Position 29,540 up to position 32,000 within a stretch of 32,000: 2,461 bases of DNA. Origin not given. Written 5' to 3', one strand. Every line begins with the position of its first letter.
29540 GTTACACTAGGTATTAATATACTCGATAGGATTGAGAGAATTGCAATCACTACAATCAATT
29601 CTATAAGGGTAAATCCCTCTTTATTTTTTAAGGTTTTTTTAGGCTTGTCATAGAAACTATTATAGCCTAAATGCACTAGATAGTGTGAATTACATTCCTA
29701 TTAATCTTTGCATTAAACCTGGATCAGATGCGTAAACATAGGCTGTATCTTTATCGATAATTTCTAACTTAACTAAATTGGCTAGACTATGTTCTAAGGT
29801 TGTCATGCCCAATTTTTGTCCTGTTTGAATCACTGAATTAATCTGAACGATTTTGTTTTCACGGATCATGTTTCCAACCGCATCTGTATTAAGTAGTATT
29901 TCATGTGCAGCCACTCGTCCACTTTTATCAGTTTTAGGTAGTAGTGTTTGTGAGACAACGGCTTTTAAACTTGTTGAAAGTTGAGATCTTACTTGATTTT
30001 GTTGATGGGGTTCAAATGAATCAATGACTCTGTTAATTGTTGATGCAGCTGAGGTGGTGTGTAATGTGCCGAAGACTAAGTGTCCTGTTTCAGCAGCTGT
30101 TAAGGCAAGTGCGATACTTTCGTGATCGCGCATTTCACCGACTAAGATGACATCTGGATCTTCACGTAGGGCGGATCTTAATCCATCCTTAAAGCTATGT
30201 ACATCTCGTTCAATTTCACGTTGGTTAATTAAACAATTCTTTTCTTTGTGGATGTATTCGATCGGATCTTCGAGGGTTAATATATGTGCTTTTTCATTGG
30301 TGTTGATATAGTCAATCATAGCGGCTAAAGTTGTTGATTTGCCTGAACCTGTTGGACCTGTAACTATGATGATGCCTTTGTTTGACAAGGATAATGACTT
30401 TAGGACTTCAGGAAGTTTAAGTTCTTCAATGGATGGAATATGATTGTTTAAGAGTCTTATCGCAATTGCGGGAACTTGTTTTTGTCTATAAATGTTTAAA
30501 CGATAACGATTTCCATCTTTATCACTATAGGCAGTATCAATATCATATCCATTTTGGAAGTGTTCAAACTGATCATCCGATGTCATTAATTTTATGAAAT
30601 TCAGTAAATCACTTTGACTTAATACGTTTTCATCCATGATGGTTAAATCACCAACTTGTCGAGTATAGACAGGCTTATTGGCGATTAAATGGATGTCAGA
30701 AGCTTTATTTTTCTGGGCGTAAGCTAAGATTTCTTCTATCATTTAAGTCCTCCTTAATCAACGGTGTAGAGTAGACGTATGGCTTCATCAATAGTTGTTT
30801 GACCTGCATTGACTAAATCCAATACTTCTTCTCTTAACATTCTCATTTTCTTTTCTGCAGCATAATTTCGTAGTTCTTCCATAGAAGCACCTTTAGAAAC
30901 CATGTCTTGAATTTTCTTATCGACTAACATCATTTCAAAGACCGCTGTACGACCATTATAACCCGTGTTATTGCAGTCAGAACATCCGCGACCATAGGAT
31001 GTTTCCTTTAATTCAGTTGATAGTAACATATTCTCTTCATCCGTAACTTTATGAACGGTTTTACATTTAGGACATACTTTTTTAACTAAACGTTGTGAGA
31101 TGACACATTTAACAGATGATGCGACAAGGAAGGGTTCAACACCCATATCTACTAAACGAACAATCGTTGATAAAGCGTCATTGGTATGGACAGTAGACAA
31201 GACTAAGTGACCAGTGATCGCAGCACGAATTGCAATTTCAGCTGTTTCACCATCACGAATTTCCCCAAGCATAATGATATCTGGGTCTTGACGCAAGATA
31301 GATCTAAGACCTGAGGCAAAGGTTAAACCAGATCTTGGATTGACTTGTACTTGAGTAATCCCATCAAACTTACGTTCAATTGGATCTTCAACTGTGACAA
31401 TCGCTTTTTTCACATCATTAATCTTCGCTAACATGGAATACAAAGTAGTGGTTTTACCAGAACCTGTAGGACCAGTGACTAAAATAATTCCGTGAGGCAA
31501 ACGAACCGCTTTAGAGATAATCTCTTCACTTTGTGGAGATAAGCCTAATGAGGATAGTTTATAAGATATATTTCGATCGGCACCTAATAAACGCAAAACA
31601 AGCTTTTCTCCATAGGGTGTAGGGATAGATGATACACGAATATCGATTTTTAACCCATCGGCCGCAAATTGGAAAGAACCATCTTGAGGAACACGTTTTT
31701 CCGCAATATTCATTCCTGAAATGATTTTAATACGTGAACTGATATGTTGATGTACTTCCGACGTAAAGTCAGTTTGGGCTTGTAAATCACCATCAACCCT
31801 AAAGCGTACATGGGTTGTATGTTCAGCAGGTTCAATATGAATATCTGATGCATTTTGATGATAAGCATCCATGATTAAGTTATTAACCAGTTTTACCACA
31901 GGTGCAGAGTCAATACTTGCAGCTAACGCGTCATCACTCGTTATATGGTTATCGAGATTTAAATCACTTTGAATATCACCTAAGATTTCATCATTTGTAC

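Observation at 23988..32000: Retractile type IV pilus locus split into two convergent units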

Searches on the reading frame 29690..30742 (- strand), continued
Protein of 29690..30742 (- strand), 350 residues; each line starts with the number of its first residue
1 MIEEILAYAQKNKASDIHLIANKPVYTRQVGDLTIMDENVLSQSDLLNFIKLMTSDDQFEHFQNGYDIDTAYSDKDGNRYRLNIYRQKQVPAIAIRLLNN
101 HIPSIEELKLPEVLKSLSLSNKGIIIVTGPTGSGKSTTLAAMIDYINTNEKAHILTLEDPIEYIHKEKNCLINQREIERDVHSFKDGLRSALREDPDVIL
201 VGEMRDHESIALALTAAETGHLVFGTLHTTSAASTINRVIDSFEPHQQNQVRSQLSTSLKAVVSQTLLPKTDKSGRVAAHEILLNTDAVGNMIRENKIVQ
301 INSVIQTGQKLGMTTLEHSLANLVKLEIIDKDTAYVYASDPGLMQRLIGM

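Call 37: list_cluster_members(proteins=[L082:4126-5313:+, L082:5327-6229:+, L082:6226-6795:+, L082:6798-7535:+, L082:7521-8273:-, L082:8315-9988:+, L081:4130-5317:+, L081:5332-6234:+, L081:7525-8274:-, L081:8315-9988:+])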
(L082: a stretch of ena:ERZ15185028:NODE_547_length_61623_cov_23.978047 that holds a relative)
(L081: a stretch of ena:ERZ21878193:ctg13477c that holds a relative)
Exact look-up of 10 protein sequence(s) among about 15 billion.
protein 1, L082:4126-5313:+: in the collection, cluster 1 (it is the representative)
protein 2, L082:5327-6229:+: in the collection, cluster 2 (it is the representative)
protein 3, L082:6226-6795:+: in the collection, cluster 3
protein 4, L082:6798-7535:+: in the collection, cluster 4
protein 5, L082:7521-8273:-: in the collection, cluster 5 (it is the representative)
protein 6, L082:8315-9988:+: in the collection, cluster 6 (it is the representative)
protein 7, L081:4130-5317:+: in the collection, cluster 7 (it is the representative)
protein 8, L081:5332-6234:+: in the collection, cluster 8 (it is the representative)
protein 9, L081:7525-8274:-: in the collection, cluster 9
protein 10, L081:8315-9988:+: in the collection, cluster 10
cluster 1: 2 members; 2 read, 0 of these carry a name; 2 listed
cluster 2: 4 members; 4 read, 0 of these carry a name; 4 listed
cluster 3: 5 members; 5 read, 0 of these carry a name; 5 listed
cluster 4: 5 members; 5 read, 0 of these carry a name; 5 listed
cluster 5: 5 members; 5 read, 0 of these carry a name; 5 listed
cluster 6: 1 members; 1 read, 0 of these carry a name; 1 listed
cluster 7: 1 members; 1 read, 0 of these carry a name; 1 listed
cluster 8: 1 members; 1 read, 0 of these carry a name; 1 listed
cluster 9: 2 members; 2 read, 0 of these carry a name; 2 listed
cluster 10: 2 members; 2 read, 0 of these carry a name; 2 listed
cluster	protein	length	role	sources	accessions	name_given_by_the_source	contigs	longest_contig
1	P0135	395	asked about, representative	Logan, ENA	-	-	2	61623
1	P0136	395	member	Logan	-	-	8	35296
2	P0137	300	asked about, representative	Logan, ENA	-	-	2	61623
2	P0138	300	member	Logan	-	-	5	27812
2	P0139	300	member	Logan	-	-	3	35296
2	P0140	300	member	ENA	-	-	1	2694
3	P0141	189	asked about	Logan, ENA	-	-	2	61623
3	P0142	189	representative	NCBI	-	-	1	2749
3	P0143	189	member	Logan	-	-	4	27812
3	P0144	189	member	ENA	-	-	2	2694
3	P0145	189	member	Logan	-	-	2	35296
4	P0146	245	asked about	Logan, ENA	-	-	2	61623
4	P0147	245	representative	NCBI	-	-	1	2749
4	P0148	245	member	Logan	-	-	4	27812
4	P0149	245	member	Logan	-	-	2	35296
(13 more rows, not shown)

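Call 70: search_solved_structures(query=window:29690-30742:-, max_evalue=1e-30)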
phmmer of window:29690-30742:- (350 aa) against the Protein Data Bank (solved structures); distinct sequences matched with E-value up to 1e-30: 10.
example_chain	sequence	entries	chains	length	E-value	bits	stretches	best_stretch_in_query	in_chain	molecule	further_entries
3jvu_A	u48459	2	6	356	1.2e-96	327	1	2-338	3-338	Twitching mobility protein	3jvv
5zfq_A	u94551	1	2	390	2.4e-89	303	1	11-348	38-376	Twitching motility pilus retraction protein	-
6ojx_A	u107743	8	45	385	4e-88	299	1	11-347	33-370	Twitching motility pilus retraction ATPase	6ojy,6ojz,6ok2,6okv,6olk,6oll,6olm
2gsz_A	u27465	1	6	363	2.6e-85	289.7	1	4-348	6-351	twitching motility protein PilT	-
2ewv_A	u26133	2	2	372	2.9e-85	289.6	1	4-348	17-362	twitching motility protein PilT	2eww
5fl3_A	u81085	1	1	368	6.5e-79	268.7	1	6-342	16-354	PILI RETRACTION PROTEIN PILT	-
2eyu_A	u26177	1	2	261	7.8e-75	255.3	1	101-348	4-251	twitching motility protein PilT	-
10my_A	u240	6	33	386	2.8e-70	240.3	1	11-334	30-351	PilT/PilU family type 4a pilus ATPase | Twitching motility protein PilT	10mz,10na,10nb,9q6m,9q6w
9n32_A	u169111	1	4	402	8.2e-68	232.3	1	4-339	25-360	PilU protein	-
6geb_A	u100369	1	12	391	2.3e-41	145.4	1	3-303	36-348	DotB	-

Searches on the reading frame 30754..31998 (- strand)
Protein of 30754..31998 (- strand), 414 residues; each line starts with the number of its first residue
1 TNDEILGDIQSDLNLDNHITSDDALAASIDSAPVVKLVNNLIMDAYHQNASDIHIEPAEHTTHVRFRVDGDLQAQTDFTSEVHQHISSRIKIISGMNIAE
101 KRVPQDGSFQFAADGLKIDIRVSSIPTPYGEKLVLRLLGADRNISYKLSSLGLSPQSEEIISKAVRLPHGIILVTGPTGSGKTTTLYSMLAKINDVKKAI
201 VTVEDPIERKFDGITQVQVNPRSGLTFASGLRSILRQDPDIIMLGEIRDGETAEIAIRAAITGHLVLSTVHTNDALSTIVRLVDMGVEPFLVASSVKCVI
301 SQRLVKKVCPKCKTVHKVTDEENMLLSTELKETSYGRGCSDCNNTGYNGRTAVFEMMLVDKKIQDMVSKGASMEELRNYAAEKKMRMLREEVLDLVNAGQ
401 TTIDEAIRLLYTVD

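Call 3: search_protein_families(library=pfam, proteins=[window:30754-31899:-], max_evalue=0.01)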
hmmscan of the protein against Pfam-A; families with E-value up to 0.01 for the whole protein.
window:30754-31899:- (381 aa): 12 families
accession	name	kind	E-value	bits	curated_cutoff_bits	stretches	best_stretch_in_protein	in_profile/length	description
PF00437.27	T2SSE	-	8.3e-129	429.9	24.9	1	2-375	9-370/370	Type II/IV secretion system protein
PF25199.1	nSTAND_NTPase5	-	7.7e-05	23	34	1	125-179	30-85/145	Novel STAND NTPase 5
PF13401.12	AAA_22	-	0.00024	21.9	27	1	136-171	5-40/130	AAA domain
PF13245.12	AAA_19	-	0.0007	20.2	25.1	1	131-165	4-40/134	AAA domain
PF02492.25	cobW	-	0.0011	19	20.7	1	138-172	2-36/180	CobW/HypB/UreG, nucleotide-binding domain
PF13191.12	AAA_16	-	0.0019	19.2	32.6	1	136-231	23-111/167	AAA ATPase domain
PF13173.12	AAA_14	-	0.0021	18.5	27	1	137-227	3-84/129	AAA domain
PF13086.12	AAA_11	-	0.0024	18.1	27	1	123-161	5-42/257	AAA domain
PF13476.12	AAA_23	-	0.0025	18.9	27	1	133-153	16-36/201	AAA domain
PF20720.3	nSTAND3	-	0.0026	17.9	27.2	1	136-173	17-54/155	Novel STAND NTPase 3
PF13555.12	AAA_29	-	0.007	16.5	27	0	136-153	22-39/61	P-loop containing region of AAA domain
PF13604.12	AAA_30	-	0.0098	16.1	27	0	120-156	2-38/191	AAA domain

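Call 6: search_protein_families(library=ncbifam, proteins=[window:30754-31998:-], max_evalue=0.01)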
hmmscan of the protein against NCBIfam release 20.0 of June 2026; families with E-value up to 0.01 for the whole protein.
window:30754-31998:- (414 aa): 22 families
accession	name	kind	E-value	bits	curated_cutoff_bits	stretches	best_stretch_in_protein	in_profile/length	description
TIGR02533.1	type_II_gspE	equivalog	2e-159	531.3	630.25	1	11-408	82-484/486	type II secretion system ATPase GspE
TIGR02538.1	type_IV_pilB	equivalog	4e-147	491.2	675.65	1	19-408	166-560/564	type IV-A pilus assembly ATPase PilB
NF007755.0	PRK10436.1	equivalog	1.5e-132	442.6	617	1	21-410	72-459/465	type II secretion system protein GspE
NF053534.1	T4PilAsmATPsTfpB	equivalog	4.5e-125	418.3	850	1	22-409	189-581/584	type IV pilus assembly ATPase TfpB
NF041000.1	ATPase_ComGA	equivalog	3.8e-82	275.3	300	1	40-306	2-266/267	competence type IV pilus ATPase ComGA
TIGR01420.1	pilT_fam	subfamily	2.5e-56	191.4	319.1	1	39-309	3-272/343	PilT/PilU family type 4a pilus ATPase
TIGR02524.1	dot_icm_DotB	equivalog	1.1e-23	84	463.3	1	148-285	117-259/358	Dot/Icm type IV secretion system ATPase DotB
TIGR02525.1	plasmid_TraJ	equivalog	1.7e-22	79.9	368.3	1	167-315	147-308/372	plasmid transfer ATPase TraJ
NF058587.1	archaellum_moto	equivalog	3.3e-17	62.4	550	1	172-288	278-399/527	archaellum flagellar ATPase motor FlaI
TIGR02782.1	TrbB_P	equivalog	1.5e-16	60.6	304.55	1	156-286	124-256/303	P-type conjugative transfer ATPase TrbB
TIGR02788.1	VirB11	equivalog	3.4e-16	59.1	249.95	1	152-287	128-267/308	P-type DNA transfer ATPase VirB11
TIGR03819.1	heli_sec_ATPase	hypoth_equivalog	3.6e-16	59.3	373.15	1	84-295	97-310/340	TadA family conjugal transfer-associated ATPase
NF010469.0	PRK13894.1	subfamily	1.1e-12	48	508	1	156-283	137-265/320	conjugal transfer ATPase TrbB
NF010407.0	PRK13833.1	subfamily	1.3e-12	47.8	499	1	160-288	136-265/323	conjugal transfer protein TrbB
NF053672.1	bindosome_BasE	exception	1.7e-10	40.3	1000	1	173-285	274-391/512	bindosome assembly system ATPase subunit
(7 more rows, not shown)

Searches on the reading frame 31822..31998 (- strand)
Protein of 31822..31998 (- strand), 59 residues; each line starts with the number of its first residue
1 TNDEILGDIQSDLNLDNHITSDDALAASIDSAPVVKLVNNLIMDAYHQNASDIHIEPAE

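Call 36: find_related_loci(query=window:31822-31998:-, collection=metagenome_contigs, flank=10000)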
Query window:31822-31998:- (59 aa) in metagenome_contigs; peptide patterns used: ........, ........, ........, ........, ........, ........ (x = any residue, [..] = any of these).
430 stretches matched a pattern; 21 encode a relative of the query (tblastn E <= 1e-3); 21 distinct loci.
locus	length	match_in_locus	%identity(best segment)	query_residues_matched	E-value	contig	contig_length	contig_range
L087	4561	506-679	53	6-59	3e-13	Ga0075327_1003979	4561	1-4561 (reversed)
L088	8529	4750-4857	72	24-59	3e-13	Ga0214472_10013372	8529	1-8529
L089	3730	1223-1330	69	24-59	2e-12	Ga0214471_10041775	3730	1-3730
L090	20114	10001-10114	66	22-59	2e-12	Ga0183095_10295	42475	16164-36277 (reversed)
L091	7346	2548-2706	49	7-59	4e-12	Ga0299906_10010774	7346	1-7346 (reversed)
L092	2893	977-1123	48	4-59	6e-12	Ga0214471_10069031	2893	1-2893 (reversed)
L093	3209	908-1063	50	8-59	6e-12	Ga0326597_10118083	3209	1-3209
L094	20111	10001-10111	65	23-59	2e-11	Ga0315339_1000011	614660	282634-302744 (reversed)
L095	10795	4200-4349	56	12-59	1e-11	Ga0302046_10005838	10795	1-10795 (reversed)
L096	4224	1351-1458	67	24-59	2e-11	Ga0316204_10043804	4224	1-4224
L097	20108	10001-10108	67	24-59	2e-11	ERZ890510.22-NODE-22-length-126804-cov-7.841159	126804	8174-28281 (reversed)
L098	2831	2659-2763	69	25-59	2e-11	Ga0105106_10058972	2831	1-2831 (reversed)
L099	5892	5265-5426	50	8-57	3e-11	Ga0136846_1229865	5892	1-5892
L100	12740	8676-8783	67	24-59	5e-11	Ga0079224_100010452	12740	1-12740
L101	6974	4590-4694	63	25-59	6e-11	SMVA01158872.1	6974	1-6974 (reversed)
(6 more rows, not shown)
